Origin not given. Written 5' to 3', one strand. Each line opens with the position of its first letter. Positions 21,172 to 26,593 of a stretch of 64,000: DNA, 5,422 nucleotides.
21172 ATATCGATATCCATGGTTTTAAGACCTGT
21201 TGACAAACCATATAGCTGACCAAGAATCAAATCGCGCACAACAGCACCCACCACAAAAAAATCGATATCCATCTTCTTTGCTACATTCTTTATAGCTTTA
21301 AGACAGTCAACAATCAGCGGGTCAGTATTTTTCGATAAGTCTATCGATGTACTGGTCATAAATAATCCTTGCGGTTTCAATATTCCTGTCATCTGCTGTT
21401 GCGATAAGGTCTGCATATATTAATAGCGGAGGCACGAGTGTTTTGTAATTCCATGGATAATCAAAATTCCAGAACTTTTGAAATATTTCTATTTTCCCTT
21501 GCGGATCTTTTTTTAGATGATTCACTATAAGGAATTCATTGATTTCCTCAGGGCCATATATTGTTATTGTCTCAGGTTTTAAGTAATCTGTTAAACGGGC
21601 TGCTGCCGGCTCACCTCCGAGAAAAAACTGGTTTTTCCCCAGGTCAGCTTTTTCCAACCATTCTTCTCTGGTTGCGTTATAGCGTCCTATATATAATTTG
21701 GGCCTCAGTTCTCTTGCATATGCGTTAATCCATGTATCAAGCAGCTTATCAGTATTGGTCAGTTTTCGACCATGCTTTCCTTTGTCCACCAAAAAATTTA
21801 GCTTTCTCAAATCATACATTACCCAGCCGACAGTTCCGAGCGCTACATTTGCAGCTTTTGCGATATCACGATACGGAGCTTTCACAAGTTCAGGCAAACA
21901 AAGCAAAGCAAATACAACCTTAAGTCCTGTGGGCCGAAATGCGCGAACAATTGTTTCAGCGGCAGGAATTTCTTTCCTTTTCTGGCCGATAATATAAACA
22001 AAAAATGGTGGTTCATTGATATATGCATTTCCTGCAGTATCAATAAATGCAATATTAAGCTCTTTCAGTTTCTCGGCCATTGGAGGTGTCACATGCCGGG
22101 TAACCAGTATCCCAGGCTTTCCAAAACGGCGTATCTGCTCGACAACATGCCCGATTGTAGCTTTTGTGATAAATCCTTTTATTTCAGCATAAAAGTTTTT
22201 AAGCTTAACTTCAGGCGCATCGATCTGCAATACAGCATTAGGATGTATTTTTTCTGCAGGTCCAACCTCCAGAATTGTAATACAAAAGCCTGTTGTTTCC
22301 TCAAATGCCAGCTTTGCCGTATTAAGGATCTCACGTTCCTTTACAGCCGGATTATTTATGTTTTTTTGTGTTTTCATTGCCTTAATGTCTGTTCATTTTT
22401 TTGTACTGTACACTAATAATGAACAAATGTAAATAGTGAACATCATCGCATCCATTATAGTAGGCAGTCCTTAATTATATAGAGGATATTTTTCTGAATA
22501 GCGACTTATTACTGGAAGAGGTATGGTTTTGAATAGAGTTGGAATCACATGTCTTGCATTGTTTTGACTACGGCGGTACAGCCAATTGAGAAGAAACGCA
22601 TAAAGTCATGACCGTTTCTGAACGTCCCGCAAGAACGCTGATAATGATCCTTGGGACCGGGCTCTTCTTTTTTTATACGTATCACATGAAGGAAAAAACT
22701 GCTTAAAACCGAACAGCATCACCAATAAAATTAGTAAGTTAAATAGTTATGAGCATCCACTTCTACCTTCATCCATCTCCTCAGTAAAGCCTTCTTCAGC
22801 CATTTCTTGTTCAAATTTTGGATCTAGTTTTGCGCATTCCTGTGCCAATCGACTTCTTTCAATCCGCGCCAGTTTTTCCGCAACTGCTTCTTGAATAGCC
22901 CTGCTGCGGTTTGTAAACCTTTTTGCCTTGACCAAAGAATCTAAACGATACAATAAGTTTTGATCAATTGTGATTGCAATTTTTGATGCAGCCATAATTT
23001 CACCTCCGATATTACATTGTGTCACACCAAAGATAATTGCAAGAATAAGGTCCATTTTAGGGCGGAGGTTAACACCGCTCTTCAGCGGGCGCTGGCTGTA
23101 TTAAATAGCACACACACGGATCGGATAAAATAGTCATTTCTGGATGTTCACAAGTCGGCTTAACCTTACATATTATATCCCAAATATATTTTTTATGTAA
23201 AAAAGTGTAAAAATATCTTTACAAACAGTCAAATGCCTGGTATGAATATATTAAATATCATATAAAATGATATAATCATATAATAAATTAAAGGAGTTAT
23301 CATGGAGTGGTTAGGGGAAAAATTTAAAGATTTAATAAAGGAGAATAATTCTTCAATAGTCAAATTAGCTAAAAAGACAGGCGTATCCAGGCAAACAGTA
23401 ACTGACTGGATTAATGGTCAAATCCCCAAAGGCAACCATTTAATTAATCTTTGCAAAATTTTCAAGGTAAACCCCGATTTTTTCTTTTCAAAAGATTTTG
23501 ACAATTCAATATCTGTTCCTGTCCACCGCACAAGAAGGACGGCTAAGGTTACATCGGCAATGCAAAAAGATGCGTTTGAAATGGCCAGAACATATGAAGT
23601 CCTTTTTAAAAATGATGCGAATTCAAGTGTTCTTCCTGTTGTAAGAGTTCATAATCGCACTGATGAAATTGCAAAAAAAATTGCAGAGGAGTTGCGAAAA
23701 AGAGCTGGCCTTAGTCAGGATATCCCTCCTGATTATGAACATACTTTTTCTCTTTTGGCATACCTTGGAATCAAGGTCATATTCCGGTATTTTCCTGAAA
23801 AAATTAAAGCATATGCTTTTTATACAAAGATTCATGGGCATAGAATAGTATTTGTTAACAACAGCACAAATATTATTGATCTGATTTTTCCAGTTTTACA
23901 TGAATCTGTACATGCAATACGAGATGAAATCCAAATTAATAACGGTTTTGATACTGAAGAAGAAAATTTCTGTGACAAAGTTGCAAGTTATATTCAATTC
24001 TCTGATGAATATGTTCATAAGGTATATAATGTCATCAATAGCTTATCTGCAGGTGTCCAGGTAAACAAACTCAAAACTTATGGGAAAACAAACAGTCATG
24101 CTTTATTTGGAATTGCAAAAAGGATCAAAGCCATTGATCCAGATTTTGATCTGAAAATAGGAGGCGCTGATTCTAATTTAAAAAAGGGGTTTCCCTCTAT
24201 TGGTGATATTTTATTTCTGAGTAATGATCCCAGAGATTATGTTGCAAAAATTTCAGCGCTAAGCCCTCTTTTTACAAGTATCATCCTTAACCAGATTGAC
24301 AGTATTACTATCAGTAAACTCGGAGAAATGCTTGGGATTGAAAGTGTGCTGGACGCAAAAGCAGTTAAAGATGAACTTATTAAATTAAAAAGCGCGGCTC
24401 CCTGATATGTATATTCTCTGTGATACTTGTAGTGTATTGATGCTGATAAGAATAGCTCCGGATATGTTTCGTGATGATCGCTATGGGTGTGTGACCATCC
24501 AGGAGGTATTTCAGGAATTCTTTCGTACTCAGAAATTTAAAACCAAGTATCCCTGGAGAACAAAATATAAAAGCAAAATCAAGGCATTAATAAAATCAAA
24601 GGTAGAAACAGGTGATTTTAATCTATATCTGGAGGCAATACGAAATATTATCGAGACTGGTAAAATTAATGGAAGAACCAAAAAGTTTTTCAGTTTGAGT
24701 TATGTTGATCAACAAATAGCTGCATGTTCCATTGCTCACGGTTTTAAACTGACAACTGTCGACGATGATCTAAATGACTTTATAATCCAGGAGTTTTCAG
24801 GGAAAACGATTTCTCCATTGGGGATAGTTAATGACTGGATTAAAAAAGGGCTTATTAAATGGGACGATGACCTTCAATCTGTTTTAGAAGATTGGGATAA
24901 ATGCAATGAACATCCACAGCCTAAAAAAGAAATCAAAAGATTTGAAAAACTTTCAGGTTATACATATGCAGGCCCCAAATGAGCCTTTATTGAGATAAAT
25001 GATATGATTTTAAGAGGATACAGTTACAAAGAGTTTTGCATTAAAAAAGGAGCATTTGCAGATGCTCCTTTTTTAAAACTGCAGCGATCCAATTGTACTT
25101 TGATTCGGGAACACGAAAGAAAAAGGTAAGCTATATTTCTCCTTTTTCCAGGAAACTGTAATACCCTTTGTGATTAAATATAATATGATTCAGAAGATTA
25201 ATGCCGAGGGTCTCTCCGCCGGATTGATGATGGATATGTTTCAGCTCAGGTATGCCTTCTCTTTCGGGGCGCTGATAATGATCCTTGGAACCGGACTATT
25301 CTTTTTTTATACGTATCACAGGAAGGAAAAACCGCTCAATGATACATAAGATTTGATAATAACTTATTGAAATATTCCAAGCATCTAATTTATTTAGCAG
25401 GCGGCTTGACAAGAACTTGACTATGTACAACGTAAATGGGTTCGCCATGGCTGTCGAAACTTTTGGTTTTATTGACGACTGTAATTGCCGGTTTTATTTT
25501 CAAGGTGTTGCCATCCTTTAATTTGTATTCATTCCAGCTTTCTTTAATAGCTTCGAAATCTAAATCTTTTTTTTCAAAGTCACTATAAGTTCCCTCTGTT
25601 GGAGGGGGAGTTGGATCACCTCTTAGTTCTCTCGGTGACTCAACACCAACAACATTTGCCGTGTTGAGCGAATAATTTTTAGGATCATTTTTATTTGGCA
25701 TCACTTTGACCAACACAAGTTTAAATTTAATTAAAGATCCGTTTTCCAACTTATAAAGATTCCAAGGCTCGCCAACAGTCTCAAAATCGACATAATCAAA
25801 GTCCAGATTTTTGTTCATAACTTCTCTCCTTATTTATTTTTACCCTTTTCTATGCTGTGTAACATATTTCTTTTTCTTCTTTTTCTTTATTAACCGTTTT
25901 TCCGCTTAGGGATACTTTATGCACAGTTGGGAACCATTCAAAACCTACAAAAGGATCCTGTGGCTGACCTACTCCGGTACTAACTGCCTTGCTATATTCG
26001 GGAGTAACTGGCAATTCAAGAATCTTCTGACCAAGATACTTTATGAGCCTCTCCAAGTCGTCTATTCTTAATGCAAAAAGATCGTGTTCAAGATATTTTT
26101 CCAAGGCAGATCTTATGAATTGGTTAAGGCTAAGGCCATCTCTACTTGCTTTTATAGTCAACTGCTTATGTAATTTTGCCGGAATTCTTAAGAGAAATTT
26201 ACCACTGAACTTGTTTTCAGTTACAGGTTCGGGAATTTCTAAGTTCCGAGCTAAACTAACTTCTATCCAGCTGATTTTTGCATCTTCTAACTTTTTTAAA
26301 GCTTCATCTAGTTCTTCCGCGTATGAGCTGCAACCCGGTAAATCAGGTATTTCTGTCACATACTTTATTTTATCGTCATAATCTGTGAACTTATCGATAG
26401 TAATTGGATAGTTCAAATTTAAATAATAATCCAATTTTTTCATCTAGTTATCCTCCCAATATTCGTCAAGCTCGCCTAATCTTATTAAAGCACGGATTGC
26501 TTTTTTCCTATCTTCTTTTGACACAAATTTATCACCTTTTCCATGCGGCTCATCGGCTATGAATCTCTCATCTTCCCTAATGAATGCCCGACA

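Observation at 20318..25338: Three diverged direct copies of the MFS-transporter 3' end divide an accessory region into cassettes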

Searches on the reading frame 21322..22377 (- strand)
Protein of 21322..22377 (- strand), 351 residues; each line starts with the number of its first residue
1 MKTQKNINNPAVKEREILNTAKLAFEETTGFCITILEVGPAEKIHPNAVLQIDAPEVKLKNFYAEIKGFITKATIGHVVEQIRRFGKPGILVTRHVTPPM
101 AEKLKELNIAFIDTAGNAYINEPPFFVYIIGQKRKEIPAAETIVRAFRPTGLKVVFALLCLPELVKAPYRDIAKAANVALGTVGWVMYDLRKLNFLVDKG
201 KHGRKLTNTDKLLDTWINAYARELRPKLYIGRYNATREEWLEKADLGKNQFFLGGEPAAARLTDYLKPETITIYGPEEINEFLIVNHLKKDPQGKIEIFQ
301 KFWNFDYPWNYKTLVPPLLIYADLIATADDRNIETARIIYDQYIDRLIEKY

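Call 5: search_protein_families(library=pfam, proteins=[window:21322-22377:-], max_evalue=0.01)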
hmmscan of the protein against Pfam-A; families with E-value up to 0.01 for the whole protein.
window:21322-22377:- (351 aa): 1 family
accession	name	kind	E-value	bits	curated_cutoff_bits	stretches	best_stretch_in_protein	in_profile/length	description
PF09952.14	AbiEi_2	-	2.1e-38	132.3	21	1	205-345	1-143/143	Transcriptional regulator, AbiEi antitoxin, Type IV TA system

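Call 62: search_protein_families(library=padloc, proteins=[window:21322-22377:-], max_evalue=0.001)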
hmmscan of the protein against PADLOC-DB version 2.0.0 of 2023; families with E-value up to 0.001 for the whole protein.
window:21322-22377:- (351 aa): 0 families

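Call 83: find_related_loci(query=window:21322-22377:-, collection=viral_contigs, flank=5000)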
Query window:21322-22377:- (351 aa) in viral_contigs; peptide patterns used: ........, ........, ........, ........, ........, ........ (x = any residue, [..] = any of these).
6 stretches matched a pattern, but none encodes a relative of the query by tblastn (E <= 1e-3).

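Call 84: find_homologous_proteins(query=window:21322-22377:-, max_evalue=1e-60)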
Query window:21322-22377:- (351 aa): 2721 proteins with E <= 1e-60 among 6133 candidates; the best 120 are listed.
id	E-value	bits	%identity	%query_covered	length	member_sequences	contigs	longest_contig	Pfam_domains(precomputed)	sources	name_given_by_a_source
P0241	2.3e-219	745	94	100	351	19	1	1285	PF09952.15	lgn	-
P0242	2.1e-217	739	93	100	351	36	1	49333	PF09952.15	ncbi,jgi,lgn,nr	ncbi:MAG: hypothetical protein LWX51_08025 [Deltaproteobacteria bacterium]|jgi:hypothetical protein|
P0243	5.0e-217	738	92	100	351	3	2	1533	PF09952.15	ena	-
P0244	7.7e-217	737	93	100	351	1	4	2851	PF09952.15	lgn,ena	-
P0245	2.8e-215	732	92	100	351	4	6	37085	PF09952.15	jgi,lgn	-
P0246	6.9e-213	724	90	100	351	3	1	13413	PF09952.15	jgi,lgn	-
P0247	8.4e-191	651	83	100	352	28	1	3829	PF09952.15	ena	-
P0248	2.3e-185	634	79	100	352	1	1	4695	PF09952.15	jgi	jgi:hypothetical protein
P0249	4.9e-182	623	78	100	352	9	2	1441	PF09952.15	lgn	-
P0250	8.7e-182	622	77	99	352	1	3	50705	PF09952.15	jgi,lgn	jgi:hypothetical protein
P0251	1.1e-175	602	75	100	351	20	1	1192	PF09952.15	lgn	-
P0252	1.7e-175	601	76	100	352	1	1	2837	PF09952.15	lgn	-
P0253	4.6e-175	600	76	100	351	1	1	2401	PF09952.15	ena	-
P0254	7.9e-174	596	75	100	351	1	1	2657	PF09952.15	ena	-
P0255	6.0e-172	589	74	100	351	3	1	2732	PF09952.15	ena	-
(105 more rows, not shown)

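Call 85: find_encoding_contigs(protein=P0242, flank=8000, max_places=4)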
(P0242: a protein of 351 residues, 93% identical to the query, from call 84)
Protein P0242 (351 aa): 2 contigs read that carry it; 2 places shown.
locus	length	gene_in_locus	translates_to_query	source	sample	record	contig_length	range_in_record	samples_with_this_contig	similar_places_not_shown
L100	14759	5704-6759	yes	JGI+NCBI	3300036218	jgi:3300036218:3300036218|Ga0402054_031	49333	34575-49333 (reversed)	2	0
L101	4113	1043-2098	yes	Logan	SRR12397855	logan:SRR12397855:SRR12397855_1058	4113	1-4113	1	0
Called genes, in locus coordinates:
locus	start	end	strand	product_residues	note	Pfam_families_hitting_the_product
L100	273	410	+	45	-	-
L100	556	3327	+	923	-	PF02463:SMC_N (faint), PF13175:AAA_15, PF13304:AAA_21 (weak)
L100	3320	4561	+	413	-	PF04326:SLFN_AlbA_2, PF13749:HATPase_c_4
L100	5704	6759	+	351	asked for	PF09952:AbiEi_2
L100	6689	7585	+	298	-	PF08843:AbiEii (weak)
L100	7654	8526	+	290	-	PF04389:Peptidase_M28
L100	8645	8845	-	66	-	PF00313:CSD, PF08206:OB_RNB (faint)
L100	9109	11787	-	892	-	PF02739:5_3_exonuc_N, PF01367:5_3_exonuc, PF01612:DNA_pol_A_exo1, PF22619:DNA_polI_exo1, PF00476:DNA_pol_A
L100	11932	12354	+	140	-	PF13380:CoA_binding_2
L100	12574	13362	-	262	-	PF02548:Pantoate_transf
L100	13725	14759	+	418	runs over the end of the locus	PF00152:tRNA-synt_2 (weak), PF13393:tRNA-synt_His, PF00587:tRNA-synt_2b, PF13393:tRNA-synt_His, PF03129:HGTP_anticodon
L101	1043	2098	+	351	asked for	PF09952:AbiEi_2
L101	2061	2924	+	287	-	PF08843:AbiEii (weak)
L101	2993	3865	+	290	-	PF04389:Peptidase_M28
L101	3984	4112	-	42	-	?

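Call 86: find_encoding_contigs(protein=P0245, flank=8000, max_places=5)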
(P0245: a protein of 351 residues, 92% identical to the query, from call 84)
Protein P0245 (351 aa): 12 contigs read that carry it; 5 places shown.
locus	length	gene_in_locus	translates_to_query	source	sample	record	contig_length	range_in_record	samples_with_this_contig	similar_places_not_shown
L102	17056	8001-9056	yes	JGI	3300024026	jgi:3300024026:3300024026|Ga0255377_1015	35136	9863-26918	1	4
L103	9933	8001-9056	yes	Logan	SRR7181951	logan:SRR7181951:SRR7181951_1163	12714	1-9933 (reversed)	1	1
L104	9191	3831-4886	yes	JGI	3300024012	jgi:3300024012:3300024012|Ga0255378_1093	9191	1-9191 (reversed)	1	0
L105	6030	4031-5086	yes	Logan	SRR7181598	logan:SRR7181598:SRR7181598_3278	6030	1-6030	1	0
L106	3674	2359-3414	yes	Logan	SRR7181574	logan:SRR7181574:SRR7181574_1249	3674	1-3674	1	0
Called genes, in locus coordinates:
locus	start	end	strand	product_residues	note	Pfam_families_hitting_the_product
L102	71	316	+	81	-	PF00589:Phage_integrase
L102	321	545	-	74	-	-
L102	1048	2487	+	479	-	-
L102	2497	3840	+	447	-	PF13589:HATPase_c_3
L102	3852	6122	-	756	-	PF14072:DndB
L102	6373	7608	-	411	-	PF07592:DDE_Tnp_ISAZ013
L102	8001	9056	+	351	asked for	PF09952:AbiEi_2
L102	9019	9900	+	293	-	PF08843:AbiEii (weak)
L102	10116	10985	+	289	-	PF04389:Peptidase_M28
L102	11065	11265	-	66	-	PF00313:CSD, PF08206:OB_RNB (faint)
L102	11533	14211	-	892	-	PF02739:5_3_exonuc_N, PF01367:5_3_exonuc, PF01612:DNA_pol_A_exo1, PF22619:DNA_polI_exo1, PF00476:DNA_pol_A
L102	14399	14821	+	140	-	PF13380:CoA_binding_2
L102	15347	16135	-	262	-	PF02548:Pantoate_transf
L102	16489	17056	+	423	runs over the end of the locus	PF00152:tRNA-synt_2 (faint), PF13393:tRNA-synt_His, PF00587:tRNA-synt_2b, PF13393:tRNA-synt_His, PF03129:HGTP_anticodon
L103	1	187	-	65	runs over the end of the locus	-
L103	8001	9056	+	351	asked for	PF09952:AbiEi_2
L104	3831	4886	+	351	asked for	PF09952:AbiEi_2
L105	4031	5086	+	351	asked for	PF09952:AbiEi_2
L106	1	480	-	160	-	?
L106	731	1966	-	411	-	PF07592:DDE_Tnp_ISAZ013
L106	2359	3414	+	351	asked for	PF09952:AbiEi_2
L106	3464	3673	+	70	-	?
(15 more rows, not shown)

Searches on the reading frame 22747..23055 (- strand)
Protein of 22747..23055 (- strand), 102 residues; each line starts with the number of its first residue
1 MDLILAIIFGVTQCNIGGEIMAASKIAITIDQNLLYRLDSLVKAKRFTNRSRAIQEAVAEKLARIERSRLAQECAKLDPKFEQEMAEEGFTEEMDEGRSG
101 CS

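Call 5: search_protein_families(library=pfam, proteins=[window:22747-23055:-], max_evalue=0.01)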
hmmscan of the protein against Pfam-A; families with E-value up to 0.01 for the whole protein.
window:22747-23055:- (102 aa): 1 family
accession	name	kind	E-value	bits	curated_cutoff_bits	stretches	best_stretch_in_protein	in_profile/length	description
PF01402.27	RHH_1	-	0.00016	22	20.5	1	28-64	4-39/39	Ribbon-helix-helix protein, copG family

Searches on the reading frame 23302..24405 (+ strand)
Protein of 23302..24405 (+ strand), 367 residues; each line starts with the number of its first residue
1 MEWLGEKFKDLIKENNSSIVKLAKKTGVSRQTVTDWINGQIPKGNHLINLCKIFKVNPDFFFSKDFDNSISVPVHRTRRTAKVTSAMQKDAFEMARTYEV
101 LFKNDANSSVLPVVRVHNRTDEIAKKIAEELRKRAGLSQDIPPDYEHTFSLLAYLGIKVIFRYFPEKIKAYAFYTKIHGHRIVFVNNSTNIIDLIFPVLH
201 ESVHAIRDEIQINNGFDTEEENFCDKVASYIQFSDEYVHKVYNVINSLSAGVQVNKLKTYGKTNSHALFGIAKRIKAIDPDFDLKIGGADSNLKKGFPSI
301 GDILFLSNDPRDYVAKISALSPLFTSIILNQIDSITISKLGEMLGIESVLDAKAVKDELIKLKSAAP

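Call 5: search_protein_families(library=pfam, proteins=[window:23302-24405:+], max_evalue=0.01)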
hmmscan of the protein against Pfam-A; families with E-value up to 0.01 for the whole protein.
window:23302-24405:+ (367 aa): 8 families
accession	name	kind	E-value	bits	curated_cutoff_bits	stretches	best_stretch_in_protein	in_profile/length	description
PF01381.28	HTH_3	-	6.1e-11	42.6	23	1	9-61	2-55/55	Helix-turn-helix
PF13443.12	HTH_26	-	2.7e-07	31.2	22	1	9-58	3-54/63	Cro/C1-type HTH DNA-binding domain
PF12844.13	HTH_19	-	2.9e-05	24.3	30.2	1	5-61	1-58/64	Helix-turn-helix domain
PF06114.19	Peptidase_M78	-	0.00043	20.5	22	0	154-241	3-95/123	IrrE N-terminal-like domain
PF13560.12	HTH_31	-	0.00076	20.2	27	0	4-58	2-58/64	Helix-turn-helix domain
PF15943.11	YdaS_toxin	-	0.0023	18.1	30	1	20-42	12-36/65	Bacterial toxin YdaS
PF13551.12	HTH_29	-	0.0049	17.4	28.1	0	11-38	7-34/64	Winged helix-turn helix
PF01047.28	MarR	-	0.0098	16.2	24.6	0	16-37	17-38/59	MarR family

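Call 62: search_protein_families(library=padloc, proteins=[window:23302-24405:+], max_evalue=0.001)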
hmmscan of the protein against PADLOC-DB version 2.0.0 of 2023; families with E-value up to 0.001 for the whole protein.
window:23302-24405:+ (367 aa): 10 families
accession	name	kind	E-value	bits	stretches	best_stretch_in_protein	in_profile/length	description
PDLC03949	RmrA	-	1.2e-10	38.8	1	18-231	17-224/363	-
PDLC03945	RmrA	-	1.7e-10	38.7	1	4-231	3-249/394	-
PDLC03954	RmrA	-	8.1e-10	36.2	1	4-202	11-216/380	-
PDLC03944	RmrA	-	4.6e-09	33.8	1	15-214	18-219/384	-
PDLC03947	RmrA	-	1.7e-07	28.4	1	5-208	13-222/383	-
PDLC03946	RmrA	-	1.1e-06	25.7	1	20-237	19-232/357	-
PDLC03943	RmrA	-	4.5e-06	24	1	15-138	14-140/370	-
PDLC03951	RmrA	-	1.2e-05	22.5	1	6-99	11-104/400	-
PDLC03952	RmrA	-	0.00011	19.2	1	19-204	38-230/395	-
PDLC03956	RmrA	-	0.00036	17.7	1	18-86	24-92/399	-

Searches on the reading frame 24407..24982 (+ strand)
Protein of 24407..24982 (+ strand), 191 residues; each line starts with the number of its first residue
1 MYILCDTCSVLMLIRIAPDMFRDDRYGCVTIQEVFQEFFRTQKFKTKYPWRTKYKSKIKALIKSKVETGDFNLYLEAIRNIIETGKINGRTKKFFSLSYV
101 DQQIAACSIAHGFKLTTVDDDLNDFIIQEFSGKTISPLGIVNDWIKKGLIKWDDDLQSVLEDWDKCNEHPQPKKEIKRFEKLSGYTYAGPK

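Call 5: search_protein_families(library=pfam, proteins=[window:24407-24982:+], max_evalue=0.01)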
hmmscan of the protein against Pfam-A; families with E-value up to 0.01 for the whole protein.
window:24407-24982:+ (191 aa): 0 families

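Call 62: search_protein_families(library=padloc, proteins=[window:24407-24982:+], max_evalue=0.001)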
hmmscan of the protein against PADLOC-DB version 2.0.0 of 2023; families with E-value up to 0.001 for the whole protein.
window:24407-24982:+ (191 aa): 0 families

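Call 68: predict_structure(protein=window:24407-24982:+)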
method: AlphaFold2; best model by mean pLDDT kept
length: 191 residues; sequences in the alignment: 1
mean_pLDDT: 39.5   pTM: 0.26
mean pLDDT of the five models: 39.5, 38.9, 38.8, 38.6, 36.6
residues with pLDDT >= 90: 0; 70-90: 0; 50-70: 23; < 50: 168
segments of 3 or more residues with pLDDT < 50: 1-34, 64-143, 145-191
pLDDT, mean of each block of 10 residues (from residue 1): 29 34 37 52 52 54 44 40 37 30 30 31 33 38 44 41 41 43 40 31
secondary structure, 60 per line:
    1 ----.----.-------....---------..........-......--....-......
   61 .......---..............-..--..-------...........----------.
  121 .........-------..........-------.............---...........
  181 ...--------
elements in order: H18-21 H31-40 H42-47 H50-53 H55-67 H71-84 H99-109 H120-129 H137-146 H154-166 H170-183

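Call 69: search_solved_structures(query=window:24407-24982:+, max_evalue=10)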
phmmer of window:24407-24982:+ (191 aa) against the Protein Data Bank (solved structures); distinct sequences matched with E-value up to 10: 2.
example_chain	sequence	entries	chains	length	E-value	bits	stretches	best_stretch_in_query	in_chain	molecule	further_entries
6xj1_A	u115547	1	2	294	0.046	16.5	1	111-155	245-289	Cell division control protein 15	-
3hlz_A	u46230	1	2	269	0.11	15.2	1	73-148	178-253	uncharacterized protein BT_1490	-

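Call 71: search_protein_families(library=ncbifam, proteins=[window:24407-24982:+], max_evalue=0.01)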
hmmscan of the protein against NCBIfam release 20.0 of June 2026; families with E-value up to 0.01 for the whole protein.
window:24407-24982:+ (191 aa): 0 families

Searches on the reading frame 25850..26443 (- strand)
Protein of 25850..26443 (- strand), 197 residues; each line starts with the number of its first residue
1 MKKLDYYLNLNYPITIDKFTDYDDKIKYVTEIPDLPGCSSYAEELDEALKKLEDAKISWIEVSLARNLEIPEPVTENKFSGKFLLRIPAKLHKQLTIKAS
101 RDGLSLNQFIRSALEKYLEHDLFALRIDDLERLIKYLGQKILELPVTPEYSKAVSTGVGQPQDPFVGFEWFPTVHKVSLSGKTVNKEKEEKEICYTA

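Call 5: search_protein_families(library=pfam, proteins=[window:25850-26443:-], max_evalue=0.01)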
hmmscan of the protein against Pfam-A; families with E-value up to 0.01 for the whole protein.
window:25850-26443:- (197 aa): 4 families
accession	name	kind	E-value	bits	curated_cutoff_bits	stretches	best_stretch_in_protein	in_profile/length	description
PF05534.18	HicB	-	1.3e-13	51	21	1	70-114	7-51/51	HicB family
PF15919.11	HicB_lk_antitox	-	3.9e-10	40.4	27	1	12-75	1-60/123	HicB_like antitoxin of bacterial toxin-antitoxin system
PF21748.3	UPF0150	-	8.1e-06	26.1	27.3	1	23-71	16-64/64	UPF0150-like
PF22513.2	FitA-like_RHH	-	0.0099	16.3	27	0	87-116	8-37/39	Antitoxin FitA-like, ribbon-helix-helix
